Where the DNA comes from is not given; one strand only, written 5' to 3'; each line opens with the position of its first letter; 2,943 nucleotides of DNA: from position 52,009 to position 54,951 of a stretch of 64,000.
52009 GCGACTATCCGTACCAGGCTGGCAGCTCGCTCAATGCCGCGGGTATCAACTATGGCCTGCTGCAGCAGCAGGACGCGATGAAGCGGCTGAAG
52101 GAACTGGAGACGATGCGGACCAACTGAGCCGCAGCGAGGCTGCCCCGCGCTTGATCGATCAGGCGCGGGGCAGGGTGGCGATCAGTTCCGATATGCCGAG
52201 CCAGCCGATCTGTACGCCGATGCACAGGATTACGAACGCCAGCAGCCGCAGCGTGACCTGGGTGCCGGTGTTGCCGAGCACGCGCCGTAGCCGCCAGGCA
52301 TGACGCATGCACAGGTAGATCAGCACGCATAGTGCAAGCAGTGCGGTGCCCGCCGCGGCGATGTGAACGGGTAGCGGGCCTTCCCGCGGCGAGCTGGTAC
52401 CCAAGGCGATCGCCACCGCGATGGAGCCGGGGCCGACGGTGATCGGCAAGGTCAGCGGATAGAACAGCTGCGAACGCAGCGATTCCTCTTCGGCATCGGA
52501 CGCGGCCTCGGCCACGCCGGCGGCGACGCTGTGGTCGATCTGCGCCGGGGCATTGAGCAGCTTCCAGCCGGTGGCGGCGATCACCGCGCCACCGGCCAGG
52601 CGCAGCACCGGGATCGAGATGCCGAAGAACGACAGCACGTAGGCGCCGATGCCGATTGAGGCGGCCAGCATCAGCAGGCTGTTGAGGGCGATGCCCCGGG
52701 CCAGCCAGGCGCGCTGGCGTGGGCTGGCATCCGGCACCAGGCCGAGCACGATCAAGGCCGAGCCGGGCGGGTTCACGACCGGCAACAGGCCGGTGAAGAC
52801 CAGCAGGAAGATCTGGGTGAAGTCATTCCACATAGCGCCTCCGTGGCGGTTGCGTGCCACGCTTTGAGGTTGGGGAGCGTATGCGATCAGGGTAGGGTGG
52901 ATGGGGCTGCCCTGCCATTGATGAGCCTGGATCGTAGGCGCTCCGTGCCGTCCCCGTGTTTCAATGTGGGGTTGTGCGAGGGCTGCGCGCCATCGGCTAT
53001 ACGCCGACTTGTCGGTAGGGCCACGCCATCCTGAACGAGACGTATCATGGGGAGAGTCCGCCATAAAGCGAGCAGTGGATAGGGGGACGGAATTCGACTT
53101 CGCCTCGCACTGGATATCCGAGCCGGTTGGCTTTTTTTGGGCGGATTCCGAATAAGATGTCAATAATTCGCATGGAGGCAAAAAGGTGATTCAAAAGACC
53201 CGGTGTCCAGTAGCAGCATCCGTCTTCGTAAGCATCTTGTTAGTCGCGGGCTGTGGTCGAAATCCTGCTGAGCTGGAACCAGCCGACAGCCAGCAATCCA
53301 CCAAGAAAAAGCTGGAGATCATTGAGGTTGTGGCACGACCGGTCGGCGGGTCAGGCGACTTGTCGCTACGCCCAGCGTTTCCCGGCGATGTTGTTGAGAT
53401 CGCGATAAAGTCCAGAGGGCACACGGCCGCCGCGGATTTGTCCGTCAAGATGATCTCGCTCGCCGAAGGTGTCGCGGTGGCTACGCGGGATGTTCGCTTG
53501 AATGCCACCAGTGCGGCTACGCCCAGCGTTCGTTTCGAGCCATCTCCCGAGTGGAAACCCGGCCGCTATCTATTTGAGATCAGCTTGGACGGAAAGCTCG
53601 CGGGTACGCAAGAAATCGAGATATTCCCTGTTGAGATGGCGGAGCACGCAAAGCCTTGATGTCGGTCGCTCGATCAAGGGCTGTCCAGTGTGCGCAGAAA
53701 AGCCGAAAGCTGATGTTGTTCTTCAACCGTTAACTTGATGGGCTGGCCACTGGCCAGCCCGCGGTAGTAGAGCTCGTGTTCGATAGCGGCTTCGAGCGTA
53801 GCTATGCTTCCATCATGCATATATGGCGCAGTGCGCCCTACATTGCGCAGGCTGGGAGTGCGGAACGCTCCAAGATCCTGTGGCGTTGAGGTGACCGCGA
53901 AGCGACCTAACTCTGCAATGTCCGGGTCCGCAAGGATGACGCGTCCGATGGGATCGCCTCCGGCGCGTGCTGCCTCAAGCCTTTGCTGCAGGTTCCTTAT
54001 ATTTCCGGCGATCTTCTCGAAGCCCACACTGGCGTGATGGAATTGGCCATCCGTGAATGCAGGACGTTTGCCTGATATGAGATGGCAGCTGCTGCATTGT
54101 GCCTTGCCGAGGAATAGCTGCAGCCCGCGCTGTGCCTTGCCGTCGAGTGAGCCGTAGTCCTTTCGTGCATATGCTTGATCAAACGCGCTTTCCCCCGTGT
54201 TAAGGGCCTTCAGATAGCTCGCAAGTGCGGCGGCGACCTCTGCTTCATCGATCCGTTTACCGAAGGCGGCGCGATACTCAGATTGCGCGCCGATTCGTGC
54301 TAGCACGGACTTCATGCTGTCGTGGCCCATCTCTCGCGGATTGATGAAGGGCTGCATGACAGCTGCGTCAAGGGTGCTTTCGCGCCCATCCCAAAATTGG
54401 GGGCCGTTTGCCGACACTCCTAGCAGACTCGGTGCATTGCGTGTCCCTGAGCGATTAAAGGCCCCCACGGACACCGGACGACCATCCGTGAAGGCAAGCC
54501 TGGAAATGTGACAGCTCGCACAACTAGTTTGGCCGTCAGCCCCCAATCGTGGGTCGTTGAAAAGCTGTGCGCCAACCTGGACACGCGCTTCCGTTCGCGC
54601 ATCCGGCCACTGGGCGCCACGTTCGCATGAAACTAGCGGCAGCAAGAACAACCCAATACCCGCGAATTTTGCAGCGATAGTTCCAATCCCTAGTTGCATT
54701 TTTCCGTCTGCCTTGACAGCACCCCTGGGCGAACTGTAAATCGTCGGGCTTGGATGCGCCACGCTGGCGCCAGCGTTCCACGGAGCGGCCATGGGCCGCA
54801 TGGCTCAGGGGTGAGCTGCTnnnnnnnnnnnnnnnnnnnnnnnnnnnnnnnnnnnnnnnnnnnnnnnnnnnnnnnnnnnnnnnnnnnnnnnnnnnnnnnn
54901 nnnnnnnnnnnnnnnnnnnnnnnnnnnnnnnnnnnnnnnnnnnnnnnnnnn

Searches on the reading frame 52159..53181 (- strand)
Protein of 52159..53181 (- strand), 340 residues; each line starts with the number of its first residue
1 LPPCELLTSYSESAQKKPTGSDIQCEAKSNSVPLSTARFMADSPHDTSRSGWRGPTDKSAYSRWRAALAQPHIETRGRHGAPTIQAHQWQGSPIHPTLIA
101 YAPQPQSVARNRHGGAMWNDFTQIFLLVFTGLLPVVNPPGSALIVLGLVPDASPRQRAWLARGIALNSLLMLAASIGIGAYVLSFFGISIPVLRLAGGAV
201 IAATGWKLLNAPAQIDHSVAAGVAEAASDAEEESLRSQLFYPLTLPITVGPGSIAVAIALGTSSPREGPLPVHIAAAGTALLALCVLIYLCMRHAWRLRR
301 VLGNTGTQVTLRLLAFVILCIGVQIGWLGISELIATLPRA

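Call 12: search_protein_families(library=pfam, proteins=[window:52159-53181:-], max_evalue=0.001)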
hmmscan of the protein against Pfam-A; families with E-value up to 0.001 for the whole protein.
window:52159-53181:- (340 aa): 1 family
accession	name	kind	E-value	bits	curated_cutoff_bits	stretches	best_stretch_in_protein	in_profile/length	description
PF01914.23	MarC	-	2e-30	106.2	23.9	1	123-333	2-202/203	MarC family integral membrane protein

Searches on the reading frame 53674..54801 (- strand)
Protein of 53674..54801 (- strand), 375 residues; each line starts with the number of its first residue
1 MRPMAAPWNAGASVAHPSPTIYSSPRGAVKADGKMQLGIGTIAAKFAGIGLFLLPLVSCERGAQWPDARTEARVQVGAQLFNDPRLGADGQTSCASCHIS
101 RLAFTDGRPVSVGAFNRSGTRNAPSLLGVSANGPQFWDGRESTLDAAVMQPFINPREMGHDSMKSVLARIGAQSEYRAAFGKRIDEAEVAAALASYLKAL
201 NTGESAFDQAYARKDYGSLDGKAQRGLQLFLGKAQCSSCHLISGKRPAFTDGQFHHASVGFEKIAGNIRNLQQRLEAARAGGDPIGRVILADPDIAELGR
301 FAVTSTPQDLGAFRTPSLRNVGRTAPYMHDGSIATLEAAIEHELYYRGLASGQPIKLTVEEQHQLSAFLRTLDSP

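Call 12: search_protein_families(library=pfam, proteins=[window:53674-54801:-], max_evalue=0.001)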
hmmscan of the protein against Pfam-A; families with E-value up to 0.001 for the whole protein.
window:53674-54801:- (375 aa): 3 families
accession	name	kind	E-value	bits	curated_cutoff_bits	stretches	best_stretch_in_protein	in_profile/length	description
PF03150.19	CCP_MauG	-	1.8e-43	149.1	25.6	1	72-213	2-146/149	Di-haem cytochrome c peroxidase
PF00034.26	Cytochrom_C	-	4.6e-07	31.5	21.3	0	83-200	10-89/90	Cytochrome c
PF21419.2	RoxA-like_Cyt-c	-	0.00014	21.8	26.7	0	315-339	4-28/39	RoxA-like, cytochrome c-like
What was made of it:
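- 53674..54801 (-): MauG/MbnH-like di-haem peroxidase. The likely start is the internal Met at about 54696. Transcribed divergently from the array gene. Pfam CCP_MauG 1.8e-43 (call 12).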

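Call 40: search_solved_structures(query=window:53677-54696:-, max_evalue=0.00001)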
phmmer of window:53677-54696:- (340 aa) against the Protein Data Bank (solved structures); distinct sequences matched with E-value up to 0.00001: 30.
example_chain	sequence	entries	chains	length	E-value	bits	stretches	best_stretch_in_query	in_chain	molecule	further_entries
6e1c_A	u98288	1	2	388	3.2e-38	135.3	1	34-310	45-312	Di-heme enzyme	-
3o5c_A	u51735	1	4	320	1e-33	120.5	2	37-205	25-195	Cytochrome c551 peroxidase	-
9qdt_A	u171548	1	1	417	2.6e-33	119.2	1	37-205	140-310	Probable cytochrome c peroxidase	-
2c1u_A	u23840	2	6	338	4.3e-31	111.9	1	35-206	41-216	DI-HAEM CYTOCHROME C PEROXIDASE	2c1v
3hq8_A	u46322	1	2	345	8.3e-31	111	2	35-205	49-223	Cytochrome c551 peroxidase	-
6qkn_A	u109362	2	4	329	3e-30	109.1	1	33-205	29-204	Cytochrome-c peroxidase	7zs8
6fu3_A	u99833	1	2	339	3.4e-30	109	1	33-205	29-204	Protein CcpR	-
3hq9_A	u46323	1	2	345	4.1e-30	108.7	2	35-205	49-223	Cytochrome c551 peroxidase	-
1iqc_A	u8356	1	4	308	7.5e-30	107.8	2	39-205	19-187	di-heme peroxidase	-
3hq6_A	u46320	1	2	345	4.8e-29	105.2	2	35-205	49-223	Cytochrome c551 peroxidase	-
1eb7_A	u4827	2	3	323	5.3e-29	105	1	36-205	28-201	CYTOCHROME C551 PEROXIDASE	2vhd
4aao_A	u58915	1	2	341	1.1e-28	103.9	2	34-206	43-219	CYTOCHROME C551 PEROXIDASE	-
4aal_A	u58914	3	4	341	2.2e-28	103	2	34-206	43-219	CYTOCHROME C551 PEROXIDASE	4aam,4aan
1zzh_A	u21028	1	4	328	5.6e-28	101.7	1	33-205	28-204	cytochrome c peroxidase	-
3hq7_A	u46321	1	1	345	6.4e-28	101.5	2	35-205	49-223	Cytochrome c551 peroxidase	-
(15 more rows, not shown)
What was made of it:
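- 53674..54801 (-): Best PDB match 6e1c 'Di-heme enzyme' 3e-38, and MauG aligns over the full length at 1e-24 (call 40).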

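Call 78: search_protein_families(library=ncbifam, proteins=[window:53677-54696:-], max_evalue=0.01)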
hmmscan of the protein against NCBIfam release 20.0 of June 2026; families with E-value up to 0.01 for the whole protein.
window:53677-54696:- (340 aa): 8 families
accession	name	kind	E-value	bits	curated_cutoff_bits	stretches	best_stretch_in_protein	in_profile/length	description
TIGR04039.1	MXAN_0977_Heme2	hypoth_equivalog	8.7e-51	172.9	362.85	1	34-307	7-274/336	MbnH family di-heme enzyme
TIGR03791.1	TTQ_mauG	equivalog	3.4e-41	141.4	443.85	2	36-222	3-189/291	tryptophan tryptophylquinone biosynthesis enzyme MauG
TIGR03981.2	SAM_quin_mod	hypoth_equivalog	2.1e-33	115.8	340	3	262-308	312-358/411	His-Xaa-Ser system-associated MauG-like protein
NF052341.1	hydrazine_gamma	equivalog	2.8e-12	46.2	625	1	156-336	170-338/339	hydrazine synthase subunit gamma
NF052342.1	hydrazine_BC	exception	1.2e-08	33.6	1250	1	39-334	419-687/690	hydrazine synthase subunit beta-gamma fusion subunit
NF050122.1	bc1_QcrC_actin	exception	2.3e-07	30.4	200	1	147-219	100-165/253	cytochrome bc1 complex diheme cytochrome c subunit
NF040606.1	CytoC_perox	subfamily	2.4e-05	23.7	150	0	277-303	422-451/524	di-heme-cytochrome C peroxidase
NF050139.1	PirA_Argsyn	equivalog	0.0053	16.7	50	1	234-248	21-35/48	arginine synthesis PII-interacting regulator PirA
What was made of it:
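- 53674..54801 (-): Best NCBIfam models are the MbnH family (8.7e-51) and MauG (3.4e-41), both below cut-off (call 78).
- On MauG/MbnH-type di-haem enzymes (for the upstream gene): 172.9 bits against 362.85, and 141.4 bits against 443.85 (call 78).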

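Call 90: find_homologous_proteins(query=window:53677-54696:-, max_evalue=1e-40)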
Query window:53677-54696:- (340 aa): 2704 proteins with E <= 1e-40 among 8000 candidates; the best 120 are listed.
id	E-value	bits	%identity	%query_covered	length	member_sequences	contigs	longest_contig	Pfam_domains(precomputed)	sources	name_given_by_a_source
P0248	1.8e-156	539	74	99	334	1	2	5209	PF03150.20,PF21419.3,PF00034.27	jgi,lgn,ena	-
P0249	4.8e-148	511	69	100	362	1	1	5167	PF03150.20,PF00034.27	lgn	-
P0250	7.3e-148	511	70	99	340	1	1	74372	PF03150.20,PF21419.3,PF00034.27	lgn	-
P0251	6.3e-144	498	100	67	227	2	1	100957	PF03150.20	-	-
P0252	9.2e-142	490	69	94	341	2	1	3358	PF03150.20,PF00034.27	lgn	-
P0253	4.5e-135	468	63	100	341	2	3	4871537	PF03150.20,PF00034.27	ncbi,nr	ncbi:cytochrome-c peroxidase [Xanthomonas theicola]|nr:cytochrome c peroxidase [Xanthomonas theicola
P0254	5.8e-133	462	65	96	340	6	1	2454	PF03150.20,PF21419.3,PF00034.27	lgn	-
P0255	4.4e-131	455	68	89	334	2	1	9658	PF03150.20,PF00034.27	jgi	jgi:cytochrome c peroxidase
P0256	7.9e-131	455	62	98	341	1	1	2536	PF03150.20,PF13442.12,PF00034.27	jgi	jgi:cytochrome c peroxidase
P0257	6.7e-130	451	63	99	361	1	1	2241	PF03150.20,PF21419.3,PF00034.27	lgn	-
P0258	2.2e-128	446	66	89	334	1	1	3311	PF03150.20,PF21419.3,PF00034.27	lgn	-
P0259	7.8e-128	445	65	89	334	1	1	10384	PF03150.20,PF00034.27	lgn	-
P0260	1.6e-127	444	66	88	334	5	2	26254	PF03150.20,PF21419.3,PF00034.27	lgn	-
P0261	3.1e-126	439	67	89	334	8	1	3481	PF03150.20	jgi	jgi:cytochrome c peroxidase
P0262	1.1e-125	438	67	89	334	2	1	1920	PF03150.20,PF21419.3,PF00034.27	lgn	-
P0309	3.5e-89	318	51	87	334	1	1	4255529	PF03150.20,PF00034.27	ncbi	ncbi:cytochrome-c peroxidase [Stenotrophomonas rhizophila]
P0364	9.0e-83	297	48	90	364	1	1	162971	PF03150.20,PF21419.3,PF00034.27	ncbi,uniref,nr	ncbi:cytochrome-c peroxidase [Cupriavidus basilensis OR16]|uniref:Cytochrome-c peroxidase n=1 Tax=Cu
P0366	1.1e-82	296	49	89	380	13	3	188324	PF03150.20,PF00034.27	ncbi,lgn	ncbi:cytochrome-c peroxidase [Burkholderia cenocepacia]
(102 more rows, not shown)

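Call 91: find_encoding_contigs(protein=P0309, flank=9000, max_places=1)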
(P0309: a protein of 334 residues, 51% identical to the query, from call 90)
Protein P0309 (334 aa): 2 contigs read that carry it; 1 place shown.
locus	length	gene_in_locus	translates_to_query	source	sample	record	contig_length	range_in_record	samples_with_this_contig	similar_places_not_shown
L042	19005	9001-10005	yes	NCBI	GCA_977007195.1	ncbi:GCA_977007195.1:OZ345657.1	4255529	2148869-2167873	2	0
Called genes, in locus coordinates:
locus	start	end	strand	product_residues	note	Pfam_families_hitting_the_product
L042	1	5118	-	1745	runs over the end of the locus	PF20148:DUF6531, PF05593:RHS_repeat (weak), PF25023:TEN_YD-shell (weak), PF05593:RHS_repeat (weak), PF25023:TEN_YD-shell, PF05593:RHS_repeat (weak), PF25023:TEN_YD-shell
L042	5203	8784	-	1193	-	PF01833:TIG (faint), PF04151:PPC (faint)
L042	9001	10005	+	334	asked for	PF03150:CCP_MauG, PF00034:Cytochrom_C (faint)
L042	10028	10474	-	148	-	-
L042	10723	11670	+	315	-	PF00561:Abhydrolase_1, PF12146:Hydrolase_4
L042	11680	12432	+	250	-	PF01925:TauE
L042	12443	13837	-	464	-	PF00144:Beta-lactamase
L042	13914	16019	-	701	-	PF07715:Plug, PF00593:TonB_dep_Rec_b-barrel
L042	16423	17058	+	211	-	-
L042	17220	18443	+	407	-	PF07690:MFS_1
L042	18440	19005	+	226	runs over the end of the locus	-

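Call 92: find_encoding_contigs(protein=P0364, flank=9000, max_places=1)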
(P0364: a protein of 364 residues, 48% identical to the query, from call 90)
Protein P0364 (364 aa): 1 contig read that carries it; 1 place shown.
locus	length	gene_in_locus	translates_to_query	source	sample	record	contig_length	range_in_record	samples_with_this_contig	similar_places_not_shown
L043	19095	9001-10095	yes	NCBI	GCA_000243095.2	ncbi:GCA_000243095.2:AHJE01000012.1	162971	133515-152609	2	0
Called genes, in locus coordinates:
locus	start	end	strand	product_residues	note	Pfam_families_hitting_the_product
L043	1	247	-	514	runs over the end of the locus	PF05593:RHS_repeat, PF01833:TIG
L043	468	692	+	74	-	-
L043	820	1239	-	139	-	-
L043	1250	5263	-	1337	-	PF20148:DUF6531, PF25023:TEN_YD-shell, PF05593:RHS_repeat, PF25023:TEN_YD-shell (weak), PF05593:RHS_repeat, PF25023:TEN_YD-shell, PF05593:RHS_repeat (weak), PF25023:TEN_YD-shell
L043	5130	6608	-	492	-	PF07646:Kelch_2 (faint), PF24681:Kelch_KLHDC2_KLHL20_DRC7, PF13415:Beta-prop_FBX42 (weak), PF13418:Beta-prop_TYW4, PF01344:Kelch_1 (faint), PF13205:Big_5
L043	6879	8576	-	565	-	PF05593:RHS_repeat (weak), PF01833:TIG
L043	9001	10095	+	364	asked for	PF03150:CCP_MauG, PF00034:Cytochrom_C (faint), PF21419:RoxA-like_Cyt-c (weak)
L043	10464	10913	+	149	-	PF01464:SLT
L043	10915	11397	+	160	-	PF07963:N_methyl (weak), PF08334:T2SSG, PF22434:PilW_C (weak)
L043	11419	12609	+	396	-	PF00482:T2SSF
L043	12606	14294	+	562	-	PF00437:T2SSE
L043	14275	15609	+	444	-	-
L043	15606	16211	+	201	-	-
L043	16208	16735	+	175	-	-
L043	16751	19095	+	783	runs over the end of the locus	PF07660:STN (weak), PF03958:Secretin_N, PF00263:Secretin, PF00963:Cohesin (weak)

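Call 93: find_encoding_contigs(protein=P0366, flank=9000, max_places=1)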
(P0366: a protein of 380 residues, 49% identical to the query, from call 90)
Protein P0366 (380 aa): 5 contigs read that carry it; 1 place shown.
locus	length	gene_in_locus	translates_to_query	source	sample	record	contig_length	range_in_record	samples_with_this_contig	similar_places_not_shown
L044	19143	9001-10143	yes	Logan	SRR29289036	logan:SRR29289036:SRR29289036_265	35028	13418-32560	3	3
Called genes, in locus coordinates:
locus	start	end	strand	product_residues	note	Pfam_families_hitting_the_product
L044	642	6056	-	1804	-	PF24681:Kelch_KLHDC2_KLHL20_DRC7 (weak), PF13205:Big_5, PF20148:DUF6531, PF25023:TEN_YD-shell, PF05593:RHS_repeat, PF05593:RHS_repeat, PF25023:TEN_YD-shell, PF25023:TEN_YD-shell, +5 more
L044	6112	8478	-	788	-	PF05593:RHS_repeat, PF01833:TIG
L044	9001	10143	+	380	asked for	PF00034:Cytochrom_C (faint), PF03150:CCP_MauG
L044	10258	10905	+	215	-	PF01464:SLT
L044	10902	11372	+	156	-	PF07963:N_methyl, PF08334:T2SSG, PF22434:PilW_C (weak)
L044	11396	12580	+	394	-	PF00482:T2SSF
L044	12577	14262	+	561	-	PF05157:MshEN (faint), PF00437:T2SSE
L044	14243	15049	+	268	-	-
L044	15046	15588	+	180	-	-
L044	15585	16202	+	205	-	-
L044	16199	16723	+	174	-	-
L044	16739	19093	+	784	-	PF07719:TPR_2 (faint), PF13428:TPR_14 (faint), PF13432:TPR_16 (faint), PF13414:TPR_11 (faint), PF07660:STN (weak), PF03958:Secretin_N, PF00263:Secretin, PF00963:Cohesin, +1 more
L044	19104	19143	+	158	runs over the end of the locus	PF07963:N_methyl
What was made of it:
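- Three of three homologues chosen from other taxa lie beside a YD-TIG-PPC gene plus an RHS gene (calls 91-93). In Cupriavidus basilensis and B. cenocepacia the peroxidase gene is followed by SLT, a pseudopilin, T2SSF, T2SSE and a secretin (calls 92, 93).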

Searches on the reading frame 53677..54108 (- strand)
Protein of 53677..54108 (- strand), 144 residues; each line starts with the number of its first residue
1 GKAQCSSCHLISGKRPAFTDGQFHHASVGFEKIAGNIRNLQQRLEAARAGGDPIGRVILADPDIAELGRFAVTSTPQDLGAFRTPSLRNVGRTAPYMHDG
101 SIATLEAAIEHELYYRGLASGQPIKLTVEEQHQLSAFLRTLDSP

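Call 44: search_solved_structures(query=window:53677-54108:-, max_evalue=0.001, show_alignments=5)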
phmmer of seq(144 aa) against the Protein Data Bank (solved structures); distinct sequences matched with E-value up to 0.001: 27.
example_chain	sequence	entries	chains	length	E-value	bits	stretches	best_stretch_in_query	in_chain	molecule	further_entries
6e1c_A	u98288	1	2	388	3e-15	59.9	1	67-114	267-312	Di-heme enzyme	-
3hq7_A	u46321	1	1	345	5.4e-09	39.6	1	64-141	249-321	Cytochrome c551 peroxidase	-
3hq6_A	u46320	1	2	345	5.6e-09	39.5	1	64-141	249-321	Cytochrome c551 peroxidase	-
3hq9_A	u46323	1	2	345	5.7e-09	39.5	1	64-141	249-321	Cytochrome c551 peroxidase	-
3hq8_A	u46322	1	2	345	5.7e-09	39.5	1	64-141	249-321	Cytochrome c551 peroxidase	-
3o5c_A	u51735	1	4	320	8.6e-08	35.7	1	68-141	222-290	Cytochrome c551 peroxidase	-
1iqc_A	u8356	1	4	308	9.4e-08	35.6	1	67-111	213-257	di-heme peroxidase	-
4aal_A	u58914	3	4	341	1.9e-07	34.6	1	64-110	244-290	CYTOCHROME C551 PEROXIDASE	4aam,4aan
4aao_A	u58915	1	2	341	1.9e-07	34.6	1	64-110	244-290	CYTOCHROME C551 PEROXIDASE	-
1nml_A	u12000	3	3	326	4e-07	33.5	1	65-141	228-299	di-haem cytochrome c peroxidase | Cytochrome c peroxidase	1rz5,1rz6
1zzh_A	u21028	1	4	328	1.1e-06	32.2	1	65-111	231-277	cytochrome c peroxidase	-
9qdt_A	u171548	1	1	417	1.2e-06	32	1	64-116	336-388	Probable cytochrome c peroxidase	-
1eb7_A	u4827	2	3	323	1.4e-06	31.7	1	65-109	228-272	CYTOCHROME C551 PEROXIDASE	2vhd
2c1u_A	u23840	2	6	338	1.5e-06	31.7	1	65-141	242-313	DI-HAEM CYTOCHROME C PEROXIDASE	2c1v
6qkn_A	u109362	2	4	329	8.5e-06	29.2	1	61-109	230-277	Cytochrome-c peroxidase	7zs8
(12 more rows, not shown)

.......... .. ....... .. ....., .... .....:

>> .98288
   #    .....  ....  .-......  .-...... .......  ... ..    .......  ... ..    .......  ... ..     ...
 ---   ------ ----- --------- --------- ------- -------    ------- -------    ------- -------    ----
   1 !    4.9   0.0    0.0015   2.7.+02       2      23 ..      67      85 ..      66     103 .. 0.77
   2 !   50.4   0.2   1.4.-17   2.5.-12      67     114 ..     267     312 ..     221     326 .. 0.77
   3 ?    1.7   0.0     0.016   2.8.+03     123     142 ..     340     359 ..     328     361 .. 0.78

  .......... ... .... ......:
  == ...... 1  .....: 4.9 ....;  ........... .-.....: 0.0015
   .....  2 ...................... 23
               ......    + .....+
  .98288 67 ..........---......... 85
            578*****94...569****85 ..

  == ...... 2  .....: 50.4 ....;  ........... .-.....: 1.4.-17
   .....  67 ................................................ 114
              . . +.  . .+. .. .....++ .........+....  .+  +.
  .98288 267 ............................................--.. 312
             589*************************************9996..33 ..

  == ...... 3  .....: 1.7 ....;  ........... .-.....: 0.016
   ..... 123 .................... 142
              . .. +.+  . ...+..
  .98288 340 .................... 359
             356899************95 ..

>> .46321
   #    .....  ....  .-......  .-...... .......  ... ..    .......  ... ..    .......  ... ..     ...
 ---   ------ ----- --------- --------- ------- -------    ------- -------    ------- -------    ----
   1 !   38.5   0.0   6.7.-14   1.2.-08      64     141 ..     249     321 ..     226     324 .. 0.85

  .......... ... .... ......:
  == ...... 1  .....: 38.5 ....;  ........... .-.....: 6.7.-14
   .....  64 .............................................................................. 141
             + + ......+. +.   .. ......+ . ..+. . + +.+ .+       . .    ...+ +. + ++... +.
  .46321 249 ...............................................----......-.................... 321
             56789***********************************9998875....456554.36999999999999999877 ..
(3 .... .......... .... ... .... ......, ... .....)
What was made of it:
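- It is of the MauG/MbnH type (calls 40, 44, 78).
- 53674..54801 (-): Tyr (ELYYRG) sits where canonical peroxidases have the Met haem ligand (call 44).
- On MauG/MbnH-type di-haem enzymes (for the upstream gene): ELYYRG aligns where G. sulfurreducens CcpA has V-M-G, and MbnH-type 6e1c also has Tyr there (call 44).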
